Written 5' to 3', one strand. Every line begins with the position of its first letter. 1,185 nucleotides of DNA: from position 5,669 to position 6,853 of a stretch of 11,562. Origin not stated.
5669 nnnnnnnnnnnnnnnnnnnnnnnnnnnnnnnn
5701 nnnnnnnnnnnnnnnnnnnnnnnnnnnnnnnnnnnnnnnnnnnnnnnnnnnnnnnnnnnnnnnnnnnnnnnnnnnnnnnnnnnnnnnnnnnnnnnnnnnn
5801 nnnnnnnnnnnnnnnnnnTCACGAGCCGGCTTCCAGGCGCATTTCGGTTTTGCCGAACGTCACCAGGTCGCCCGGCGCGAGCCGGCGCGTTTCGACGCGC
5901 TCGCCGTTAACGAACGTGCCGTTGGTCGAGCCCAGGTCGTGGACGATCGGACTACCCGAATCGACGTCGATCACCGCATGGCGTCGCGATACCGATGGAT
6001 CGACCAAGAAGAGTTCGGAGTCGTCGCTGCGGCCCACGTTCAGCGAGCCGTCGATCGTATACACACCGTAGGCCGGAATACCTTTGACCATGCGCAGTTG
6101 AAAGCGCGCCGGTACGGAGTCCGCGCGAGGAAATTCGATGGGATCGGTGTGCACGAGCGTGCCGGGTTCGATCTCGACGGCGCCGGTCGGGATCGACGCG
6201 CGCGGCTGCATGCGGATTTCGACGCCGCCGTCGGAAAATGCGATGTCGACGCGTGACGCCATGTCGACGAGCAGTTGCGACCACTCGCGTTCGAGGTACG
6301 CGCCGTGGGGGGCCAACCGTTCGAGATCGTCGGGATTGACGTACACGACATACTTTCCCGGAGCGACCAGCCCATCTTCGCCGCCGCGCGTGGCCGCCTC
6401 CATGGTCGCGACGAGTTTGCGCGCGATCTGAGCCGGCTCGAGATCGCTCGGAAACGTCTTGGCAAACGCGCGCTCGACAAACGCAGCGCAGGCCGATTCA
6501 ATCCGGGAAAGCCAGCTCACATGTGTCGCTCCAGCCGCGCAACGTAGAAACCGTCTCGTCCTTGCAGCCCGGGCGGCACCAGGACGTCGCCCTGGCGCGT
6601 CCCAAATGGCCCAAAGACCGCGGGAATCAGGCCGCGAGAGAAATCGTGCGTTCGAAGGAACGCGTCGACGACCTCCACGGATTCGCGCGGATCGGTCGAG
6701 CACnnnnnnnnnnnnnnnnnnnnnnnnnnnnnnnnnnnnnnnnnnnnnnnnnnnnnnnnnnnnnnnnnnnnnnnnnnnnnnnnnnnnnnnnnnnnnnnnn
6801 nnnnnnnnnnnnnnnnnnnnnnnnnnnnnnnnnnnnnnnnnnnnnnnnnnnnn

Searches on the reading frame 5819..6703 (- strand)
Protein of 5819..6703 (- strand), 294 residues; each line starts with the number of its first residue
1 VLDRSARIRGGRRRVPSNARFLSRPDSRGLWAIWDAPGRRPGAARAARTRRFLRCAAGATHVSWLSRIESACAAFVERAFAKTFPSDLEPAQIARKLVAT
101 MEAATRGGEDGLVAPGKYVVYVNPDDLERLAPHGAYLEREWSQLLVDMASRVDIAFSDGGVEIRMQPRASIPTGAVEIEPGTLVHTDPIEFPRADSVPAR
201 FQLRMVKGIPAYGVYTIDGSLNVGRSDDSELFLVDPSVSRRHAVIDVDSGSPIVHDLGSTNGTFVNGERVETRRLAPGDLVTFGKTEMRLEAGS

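Call 3: search_protein_families(library=pfam, proteins=[window:5819-6703:-], max_evalue=1)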
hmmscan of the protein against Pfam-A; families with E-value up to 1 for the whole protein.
window:5819-6703:- (294 aa): 3 families
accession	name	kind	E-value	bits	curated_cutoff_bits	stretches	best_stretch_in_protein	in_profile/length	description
PF00498.31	FHA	-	1.2e-20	74.1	20.7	1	223-284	3-67/67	FHA domain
PF12401.13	FhaA_N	-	2.7e-18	66.9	25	1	65-178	1-114/115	FhaA, N-terminal domain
PF16697.10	Yop-YscD_cpl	-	5.9e-16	58.9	33.2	1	219-291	17-91/94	Inner membrane component of T3SS, cytoplasmic domain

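Call 4: search_protein_families(library=ncbifam, proteins=[window:5819-6703:-], max_evalue=1)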
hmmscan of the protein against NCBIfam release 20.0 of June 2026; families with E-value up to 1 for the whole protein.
window:5819-6703:- (294 aa): 7 families
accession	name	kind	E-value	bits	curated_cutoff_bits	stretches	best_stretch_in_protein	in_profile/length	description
NF049868.1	FhaB_Rv0019c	equivalog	9e-16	58.3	125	1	219-290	86-158/158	FHA domain-containing protein FhaB/FipA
NF041660.2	oxygluDhInhib_OdhI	equivalog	4.4e-15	55.7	200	1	192-286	27-123/130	oxoglutarate dehydrogenase inhibitor Odhl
NF033760.1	gliding_GltG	equivalog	6.5e-14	51.4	650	1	222-292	27-98/650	adventurous gliding motility protein GltG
NF052573.1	HisKinEspAMyxo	equivalog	1.3e-09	36.7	1400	1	216-285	42-113/755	serine histidine kinase EspA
TIGR03354.1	VI_FHA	hypoth_equivalog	1.4e-07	31.7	120.25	1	219-290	24-101/420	type VI secretion system-associated FHA domain protein TagH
NF052403.1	ESX1TransRegEspM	equivalog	0.00048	19.1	550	1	193-285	3-94/367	ESX-1 type VII secretion system transcriptional regulator EspM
TIGR02500.1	type_III_yscD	equivalog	0.022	13.7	86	1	219-267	20-57/413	type III secretion system inner membrane ring subunit SctD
